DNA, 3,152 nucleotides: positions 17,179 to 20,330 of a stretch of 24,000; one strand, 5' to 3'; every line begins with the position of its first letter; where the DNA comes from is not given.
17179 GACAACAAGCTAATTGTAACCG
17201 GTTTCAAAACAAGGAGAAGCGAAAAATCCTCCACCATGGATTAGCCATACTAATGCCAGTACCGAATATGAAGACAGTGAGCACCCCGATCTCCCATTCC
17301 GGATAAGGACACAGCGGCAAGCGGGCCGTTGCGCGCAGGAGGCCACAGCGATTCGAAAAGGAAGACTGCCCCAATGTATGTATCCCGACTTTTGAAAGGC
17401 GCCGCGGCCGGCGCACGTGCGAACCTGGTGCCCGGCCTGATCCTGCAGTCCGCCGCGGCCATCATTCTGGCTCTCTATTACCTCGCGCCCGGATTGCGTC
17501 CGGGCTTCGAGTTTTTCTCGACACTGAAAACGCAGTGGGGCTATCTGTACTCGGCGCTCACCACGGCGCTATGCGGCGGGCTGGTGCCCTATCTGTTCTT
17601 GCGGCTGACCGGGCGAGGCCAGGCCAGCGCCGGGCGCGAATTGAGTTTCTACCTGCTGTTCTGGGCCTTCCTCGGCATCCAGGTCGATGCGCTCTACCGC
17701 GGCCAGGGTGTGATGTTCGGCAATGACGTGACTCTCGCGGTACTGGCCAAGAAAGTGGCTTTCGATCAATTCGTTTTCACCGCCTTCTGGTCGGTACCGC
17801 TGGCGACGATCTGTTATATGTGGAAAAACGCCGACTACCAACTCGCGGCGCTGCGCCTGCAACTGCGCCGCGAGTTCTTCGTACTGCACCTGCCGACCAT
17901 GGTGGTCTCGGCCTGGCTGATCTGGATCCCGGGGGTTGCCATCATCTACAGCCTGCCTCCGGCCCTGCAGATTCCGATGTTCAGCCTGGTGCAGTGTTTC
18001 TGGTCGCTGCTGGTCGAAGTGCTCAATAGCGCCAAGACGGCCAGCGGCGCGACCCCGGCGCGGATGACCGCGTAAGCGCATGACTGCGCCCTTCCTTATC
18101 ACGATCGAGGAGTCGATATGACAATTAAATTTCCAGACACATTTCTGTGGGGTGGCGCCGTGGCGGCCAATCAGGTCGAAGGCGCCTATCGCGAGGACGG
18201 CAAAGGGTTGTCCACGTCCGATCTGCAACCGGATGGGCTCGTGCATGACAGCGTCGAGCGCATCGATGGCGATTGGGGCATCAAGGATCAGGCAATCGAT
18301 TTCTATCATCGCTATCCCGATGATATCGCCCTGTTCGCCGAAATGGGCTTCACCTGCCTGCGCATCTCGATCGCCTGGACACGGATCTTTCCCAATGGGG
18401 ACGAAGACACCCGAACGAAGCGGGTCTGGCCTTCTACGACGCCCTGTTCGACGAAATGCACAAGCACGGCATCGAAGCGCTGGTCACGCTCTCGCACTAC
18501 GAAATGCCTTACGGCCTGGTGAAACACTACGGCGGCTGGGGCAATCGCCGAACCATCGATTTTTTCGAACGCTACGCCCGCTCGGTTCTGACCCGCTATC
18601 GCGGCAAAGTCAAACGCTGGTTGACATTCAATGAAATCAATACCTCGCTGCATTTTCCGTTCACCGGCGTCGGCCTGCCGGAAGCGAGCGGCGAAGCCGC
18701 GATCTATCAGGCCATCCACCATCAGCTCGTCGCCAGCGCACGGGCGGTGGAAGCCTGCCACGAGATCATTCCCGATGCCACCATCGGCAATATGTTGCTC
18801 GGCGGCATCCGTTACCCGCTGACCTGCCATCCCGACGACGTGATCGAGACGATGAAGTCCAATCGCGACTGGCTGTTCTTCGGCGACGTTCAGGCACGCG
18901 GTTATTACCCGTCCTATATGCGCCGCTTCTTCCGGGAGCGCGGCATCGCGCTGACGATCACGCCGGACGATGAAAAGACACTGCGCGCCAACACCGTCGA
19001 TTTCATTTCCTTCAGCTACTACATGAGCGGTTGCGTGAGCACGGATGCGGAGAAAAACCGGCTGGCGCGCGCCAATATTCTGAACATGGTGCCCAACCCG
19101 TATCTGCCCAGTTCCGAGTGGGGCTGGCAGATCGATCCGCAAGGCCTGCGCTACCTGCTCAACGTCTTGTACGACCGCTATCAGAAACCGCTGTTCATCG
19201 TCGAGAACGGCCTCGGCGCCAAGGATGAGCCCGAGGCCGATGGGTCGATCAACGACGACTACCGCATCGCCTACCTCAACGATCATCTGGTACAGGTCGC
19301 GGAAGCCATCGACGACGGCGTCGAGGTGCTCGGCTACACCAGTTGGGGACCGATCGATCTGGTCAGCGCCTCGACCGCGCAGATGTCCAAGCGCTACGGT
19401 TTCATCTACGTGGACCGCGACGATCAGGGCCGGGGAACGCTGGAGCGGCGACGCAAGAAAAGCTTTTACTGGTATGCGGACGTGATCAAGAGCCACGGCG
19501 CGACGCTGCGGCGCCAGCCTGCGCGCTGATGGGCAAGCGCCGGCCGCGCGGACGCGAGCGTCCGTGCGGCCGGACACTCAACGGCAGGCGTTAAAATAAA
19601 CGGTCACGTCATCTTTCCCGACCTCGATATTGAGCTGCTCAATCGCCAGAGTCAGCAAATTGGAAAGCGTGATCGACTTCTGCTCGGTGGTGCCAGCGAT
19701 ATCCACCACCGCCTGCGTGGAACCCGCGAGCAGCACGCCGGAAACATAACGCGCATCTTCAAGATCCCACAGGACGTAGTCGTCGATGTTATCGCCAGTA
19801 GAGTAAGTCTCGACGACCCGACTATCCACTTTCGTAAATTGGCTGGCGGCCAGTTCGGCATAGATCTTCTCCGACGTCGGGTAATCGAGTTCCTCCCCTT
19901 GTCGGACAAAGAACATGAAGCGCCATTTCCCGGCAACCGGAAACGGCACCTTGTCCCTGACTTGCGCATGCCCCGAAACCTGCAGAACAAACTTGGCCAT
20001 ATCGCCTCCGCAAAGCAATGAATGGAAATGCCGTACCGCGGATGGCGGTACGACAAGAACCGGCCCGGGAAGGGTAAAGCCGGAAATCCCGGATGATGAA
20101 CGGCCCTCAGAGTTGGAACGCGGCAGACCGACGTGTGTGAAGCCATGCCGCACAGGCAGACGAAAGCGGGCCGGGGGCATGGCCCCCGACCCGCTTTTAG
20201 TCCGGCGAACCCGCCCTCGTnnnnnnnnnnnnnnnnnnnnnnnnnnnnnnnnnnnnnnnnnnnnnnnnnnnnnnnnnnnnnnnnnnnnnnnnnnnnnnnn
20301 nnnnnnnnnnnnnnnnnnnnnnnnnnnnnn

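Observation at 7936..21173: One 14-bp LacI-type operator, five copies, three loci: a predicted regulon wider than the PTS operon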

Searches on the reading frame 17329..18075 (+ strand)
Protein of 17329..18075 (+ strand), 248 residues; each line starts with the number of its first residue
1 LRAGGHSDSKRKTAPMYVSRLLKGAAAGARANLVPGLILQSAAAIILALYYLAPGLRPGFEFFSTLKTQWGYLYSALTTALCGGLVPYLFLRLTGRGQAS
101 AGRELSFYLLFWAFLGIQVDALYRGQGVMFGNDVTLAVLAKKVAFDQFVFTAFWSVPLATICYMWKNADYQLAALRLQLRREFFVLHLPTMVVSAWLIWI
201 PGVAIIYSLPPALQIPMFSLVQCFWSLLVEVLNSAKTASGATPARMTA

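Call 7: search_protein_families(library=pfam, proteins=[window:17329-18075:+])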
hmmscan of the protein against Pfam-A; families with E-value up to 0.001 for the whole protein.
window:17329-18075:+ (248 aa): 0 families

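Call 10: search_protein_families(library=ncbifam, proteins=[window:17374-18075:+])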
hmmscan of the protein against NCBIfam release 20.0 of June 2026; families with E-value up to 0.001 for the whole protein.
window:17374-18075:+ (233 aa): 0 families

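Call 48: find_homologous_proteins(query=window:17374-18075:+, max_evalue=0.00001)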
Query window:17374-18075:+ (233 aa): 140 proteins with E <= 0.00001 among 3893 candidates; the best 120 are listed.
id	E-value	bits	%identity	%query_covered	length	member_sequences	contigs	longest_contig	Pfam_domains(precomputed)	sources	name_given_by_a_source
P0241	5.2e-147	506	100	100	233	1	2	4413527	-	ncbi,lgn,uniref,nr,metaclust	ncbi:hypothetical protein [Paludibacterium yongneupense]|uniref:hypothetical protein n=1 Tax=Paludib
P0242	1.1e-108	380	80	92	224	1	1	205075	-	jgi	jgi:hypothetical protein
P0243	2.2e-89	317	63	94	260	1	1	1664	-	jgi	jgi:hypothetical protein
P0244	1.4e-85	305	63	97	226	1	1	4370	-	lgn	-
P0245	3.1e-82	294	58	97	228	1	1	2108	PF04117.18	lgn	-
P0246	1.1e-80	289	56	97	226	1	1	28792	-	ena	-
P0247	1.5e-78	282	58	95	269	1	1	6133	-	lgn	-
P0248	2.4e-77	278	58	95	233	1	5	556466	-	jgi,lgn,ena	-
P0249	1.9e-76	275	56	95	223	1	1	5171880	-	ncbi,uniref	ncbi:hypothetical protein [Niveibacterium sp. SC-1]|uniref:hypothetical protein n=1 Tax=Niveibacteri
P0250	2.8e-76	274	54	95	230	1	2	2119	-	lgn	-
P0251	2.8e-74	268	55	99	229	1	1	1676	-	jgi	jgi:hypothetical protein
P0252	5.8e-71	257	56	94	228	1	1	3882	-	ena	-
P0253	2.4e-70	255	54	97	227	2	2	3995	-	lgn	-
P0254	5.0e-69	250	53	94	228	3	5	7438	-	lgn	-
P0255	1.6e-68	249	52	97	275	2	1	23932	-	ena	-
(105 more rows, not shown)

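Call 49: find_encoding_contigs(protein=P0242, flank=10000, max_places=2)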
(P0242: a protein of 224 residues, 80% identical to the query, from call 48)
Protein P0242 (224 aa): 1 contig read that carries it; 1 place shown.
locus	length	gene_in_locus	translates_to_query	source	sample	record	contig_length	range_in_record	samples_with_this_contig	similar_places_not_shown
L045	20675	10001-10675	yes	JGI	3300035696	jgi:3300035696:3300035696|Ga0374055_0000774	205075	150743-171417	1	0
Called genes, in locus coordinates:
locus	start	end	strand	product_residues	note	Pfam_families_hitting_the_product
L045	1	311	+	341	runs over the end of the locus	PF13560:HTH_31 (weak), PF00356:LacI, PF00532:Peripla_BP_1, PF13407:Peripla_BP_4, PF13377:Peripla_BP_3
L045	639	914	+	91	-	PF02302:PTS_IIB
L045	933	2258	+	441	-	PF02378:PTS_EIIC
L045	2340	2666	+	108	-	PF02255:PTS_IIA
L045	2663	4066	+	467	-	PF00232:Glyco_hydro_1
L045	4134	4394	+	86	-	PF00381:PTS-HPr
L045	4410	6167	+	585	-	PF05524:PEP-utilisers_N, PF00391:PEP-utilizers, PF02896:PEP-utilizers_C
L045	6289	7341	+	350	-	PF00356:LacI, PF00532:Peripla_BP_1, PF13407:Peripla_BP_4, PF13377:Peripla_BP_3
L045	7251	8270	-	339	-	PF00126:HTH_1, PF03466:LysR_substrate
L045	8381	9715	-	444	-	PF02056:Glyco_hydro_4, PF11975:Glyco_hydro_4C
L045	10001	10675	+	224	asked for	-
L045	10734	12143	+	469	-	PF00232:Glyco_hydro_1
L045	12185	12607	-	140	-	PF21527:Stv (weak)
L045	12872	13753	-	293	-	PF00126:HTH_1, PF03466:LysR_substrate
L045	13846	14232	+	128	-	PF02627:CMD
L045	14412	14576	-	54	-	-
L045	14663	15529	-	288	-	PF08450:SGL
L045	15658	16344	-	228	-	PF00072:Response_reg, PF00196:GerE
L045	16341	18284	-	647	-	PF13675:PilJ, PF00672:HAMP, PF13185:GAF_2, PF07730:HisKA_3, PF13581:HATPase_c_2 (weak), PF02518:HATPase_c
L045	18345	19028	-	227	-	PF02665:Nitrate_red_gam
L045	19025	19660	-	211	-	PF02613:Nitrate_red_del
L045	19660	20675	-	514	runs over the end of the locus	PF12838:Fer4_7 (faint), PF13237:Fer4_10, PF13247:Fer4_11, PF14711:Nitr_red_bet_C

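Call 50: find_encoding_contigs(protein=P0249, flank=8000, max_places=2)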
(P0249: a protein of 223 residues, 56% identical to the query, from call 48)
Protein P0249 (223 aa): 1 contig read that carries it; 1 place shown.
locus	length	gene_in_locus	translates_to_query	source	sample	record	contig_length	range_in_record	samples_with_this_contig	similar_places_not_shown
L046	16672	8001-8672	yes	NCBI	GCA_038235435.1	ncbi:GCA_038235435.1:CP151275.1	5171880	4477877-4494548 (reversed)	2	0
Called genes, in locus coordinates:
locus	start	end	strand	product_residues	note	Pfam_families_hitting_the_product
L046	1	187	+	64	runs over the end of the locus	PF01679:Pmp3 (weak)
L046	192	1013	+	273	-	PF03591:AzlC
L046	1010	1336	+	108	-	PF05437:AzlD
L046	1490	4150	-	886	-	PF02837:Glyco_hydro_2_N, PF22666:Glyco_hydro_2_N2 (weak), PF00703:Glyco_hydro_2, PF02836:Glyco_hydro_2_C, PF16355:DUF4982, PF18565:Glyco_hydro2_C5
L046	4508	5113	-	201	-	PF12833:HTH_18, PF00165:HTH_AraC (weak)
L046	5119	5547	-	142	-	-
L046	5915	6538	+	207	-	-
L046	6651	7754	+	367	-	PF01103:Omp85 (weak)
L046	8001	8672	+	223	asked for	-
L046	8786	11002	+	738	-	PF00532:Peripla_BP_1, PF13407:Peripla_BP_4, PF13377:Peripla_BP_3, PF00990:GGDEF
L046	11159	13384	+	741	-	PF00532:Peripla_BP_1, PF13407:Peripla_BP_4, PF13377:Peripla_BP_3, PF00990:GGDEF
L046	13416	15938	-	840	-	PF16655:PhoD_N, PF09423:PhoD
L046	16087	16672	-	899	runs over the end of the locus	PF17900:Peptidase_M1_N, PF01433:Peptidase_M1, PF11940:DUF3458, PF17432:DUF3458_C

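Call 52: find_encoding_contigs(protein=P0248, flank=8000, max_places=2)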
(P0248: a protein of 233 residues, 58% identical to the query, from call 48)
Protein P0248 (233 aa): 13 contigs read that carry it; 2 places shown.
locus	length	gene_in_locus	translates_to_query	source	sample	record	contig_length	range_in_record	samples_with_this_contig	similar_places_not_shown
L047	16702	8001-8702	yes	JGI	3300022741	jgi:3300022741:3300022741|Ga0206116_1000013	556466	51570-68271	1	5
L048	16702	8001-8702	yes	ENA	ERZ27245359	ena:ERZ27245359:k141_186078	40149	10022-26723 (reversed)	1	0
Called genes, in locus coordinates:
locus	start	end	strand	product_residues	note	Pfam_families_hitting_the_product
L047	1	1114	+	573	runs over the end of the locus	PF00528:BPD_transp_1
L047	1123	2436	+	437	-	PF00005:ABC_tran, PF13304:AAA_21 (faint), PF09821:AAA_assoc_C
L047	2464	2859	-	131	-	PF07166:DUF1398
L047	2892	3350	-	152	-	PF13463:HTH_27 (faint), PF01047:MarR, PF12802:MarR_2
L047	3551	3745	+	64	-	PF01679:Pmp3 (weak)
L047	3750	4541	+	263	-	PF03591:AzlC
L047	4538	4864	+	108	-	PF05437:AzlD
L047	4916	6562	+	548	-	PF00999:Na_H_Exchanger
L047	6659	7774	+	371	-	PF01103:Omp85 (weak)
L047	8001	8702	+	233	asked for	-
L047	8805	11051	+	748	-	PF00532:Peripla_BP_1, PF13407:Peripla_BP_4, PF13377:Peripla_BP_3, PF00990:GGDEF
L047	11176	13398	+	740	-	PF00532:Peripla_BP_1, PF13407:Peripla_BP_4, PF13377:Peripla_BP_3, PF00990:GGDEF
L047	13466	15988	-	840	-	PF16655:PhoD_N, PF09423:PhoD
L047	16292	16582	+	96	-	-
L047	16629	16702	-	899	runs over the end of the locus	PF17900:Peptidase_M1_N, PF01433:Peptidase_M1, PF11940:DUF3458, PF17432:DUF3458_C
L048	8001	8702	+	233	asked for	-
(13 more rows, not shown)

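Call 53: find_encoding_contigs(protein=P0246, flank=8000, max_places=2)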
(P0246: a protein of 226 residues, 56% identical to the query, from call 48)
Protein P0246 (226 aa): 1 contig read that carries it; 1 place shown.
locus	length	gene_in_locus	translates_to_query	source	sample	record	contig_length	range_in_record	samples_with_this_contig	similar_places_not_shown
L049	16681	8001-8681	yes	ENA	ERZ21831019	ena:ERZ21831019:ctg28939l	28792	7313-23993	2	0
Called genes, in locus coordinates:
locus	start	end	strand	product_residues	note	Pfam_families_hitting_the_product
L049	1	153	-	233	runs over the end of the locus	PF01588:tRNA_bind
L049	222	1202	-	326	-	PF02912:Phe_tRNA-synt_N, PF01409:tRNA-synt_2d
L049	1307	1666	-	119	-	PF00453:Ribosomal_L20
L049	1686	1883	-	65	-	PF01632:Ribosomal_L35p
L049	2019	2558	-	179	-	PF05198:IF3_N, PF00707:IF3_C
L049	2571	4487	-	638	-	PF02824:TGS, PF07973:tRNA_SAD, PF00587:tRNA-synt_2b, PF03129:HGTP_anticodon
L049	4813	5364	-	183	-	PF00929:RNase_T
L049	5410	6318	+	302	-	PF16491:Peptidase_M48_N, PF01435:Peptidase_M48 (weak)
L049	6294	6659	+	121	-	PF01435:Peptidase_M48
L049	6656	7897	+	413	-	PF03193:RsgA_GTPase, PF07876:Dabb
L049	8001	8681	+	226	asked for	-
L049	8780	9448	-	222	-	-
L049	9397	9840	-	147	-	-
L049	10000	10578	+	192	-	PF01594:AI-2E_transport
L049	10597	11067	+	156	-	PF01594:AI-2E_transport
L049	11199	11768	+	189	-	PF00308:Bac_DnaA (faint), PF05729:NACHT (faint), PF13191:AAA_16 (faint), PF13401:AAA_22 (faint), PF24883:NPHP3_N (faint), PF22688:Hda_lid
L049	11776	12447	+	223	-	PF12710:HAD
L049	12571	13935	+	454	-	PF01743:PolyA_pol, PF12627:PolyA_pol_RNAbd, PF12626:PolyA_pol_arg_C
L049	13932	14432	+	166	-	PF01288:HPPK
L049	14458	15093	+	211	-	PF01712:dNK, PF13238:AAA_18, PF13671:AAA_33 (weak), PF02223:Thymidylate_kin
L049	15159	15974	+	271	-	PF02548:Pantoate_transf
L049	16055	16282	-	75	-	-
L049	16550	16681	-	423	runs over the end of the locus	PF01053:Cys_Met_Meta_PP, PF00155:Aminotran_1_2, PF01041:DegT_DnrJ_EryC1, PF00266:Aminotran_5 (weak)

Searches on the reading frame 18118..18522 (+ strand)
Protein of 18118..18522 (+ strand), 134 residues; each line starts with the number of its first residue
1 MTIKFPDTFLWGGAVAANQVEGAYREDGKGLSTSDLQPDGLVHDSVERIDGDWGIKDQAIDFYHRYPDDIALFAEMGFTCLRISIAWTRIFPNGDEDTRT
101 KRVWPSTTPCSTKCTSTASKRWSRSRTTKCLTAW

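Call 8: search_protein_families(library=pfam, proteins=[window:18118-18522:+])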
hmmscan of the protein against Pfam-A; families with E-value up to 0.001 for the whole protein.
window:18118-18522:+ (134 aa): 1 family
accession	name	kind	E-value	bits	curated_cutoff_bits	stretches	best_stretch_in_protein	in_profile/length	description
PF00232.24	Glyco_hydro_1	-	2.1e-32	112.6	22.6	1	3-96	3-90/453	Glycosyl hydrolase family 1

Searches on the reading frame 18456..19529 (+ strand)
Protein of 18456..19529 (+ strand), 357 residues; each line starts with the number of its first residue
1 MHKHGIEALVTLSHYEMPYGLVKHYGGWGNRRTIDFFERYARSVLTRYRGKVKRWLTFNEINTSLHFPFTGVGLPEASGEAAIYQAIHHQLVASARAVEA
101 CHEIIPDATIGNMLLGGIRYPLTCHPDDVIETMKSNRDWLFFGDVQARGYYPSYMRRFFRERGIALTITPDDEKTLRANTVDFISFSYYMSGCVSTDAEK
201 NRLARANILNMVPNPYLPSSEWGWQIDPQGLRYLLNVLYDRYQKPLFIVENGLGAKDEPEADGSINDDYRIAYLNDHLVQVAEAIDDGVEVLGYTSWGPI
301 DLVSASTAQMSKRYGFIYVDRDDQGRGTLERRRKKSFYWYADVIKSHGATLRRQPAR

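Call 8: search_protein_families(library=pfam, proteins=[window:18456-19529:+])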
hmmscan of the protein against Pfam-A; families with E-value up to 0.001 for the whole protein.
window:18456-19529:+ (357 aa): 1 family
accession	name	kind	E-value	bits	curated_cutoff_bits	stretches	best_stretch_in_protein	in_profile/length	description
PF00232.24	Glyco_hydro_1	-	2.7e-102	343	22.6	1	2-348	108-452/453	Glycosyl hydrolase family 1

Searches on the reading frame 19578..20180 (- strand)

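Call 8: search_protein_families(library=pfam, proteins=[window:19578-20180:-])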
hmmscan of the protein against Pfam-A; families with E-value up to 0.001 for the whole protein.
window:19578-20180:- (200 aa): 1 family
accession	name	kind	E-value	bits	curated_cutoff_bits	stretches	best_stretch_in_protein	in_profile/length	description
PF21527.2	Stv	-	8.8e-08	33.3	24.2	1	68-200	4-120/121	Putative adhesin Stv domain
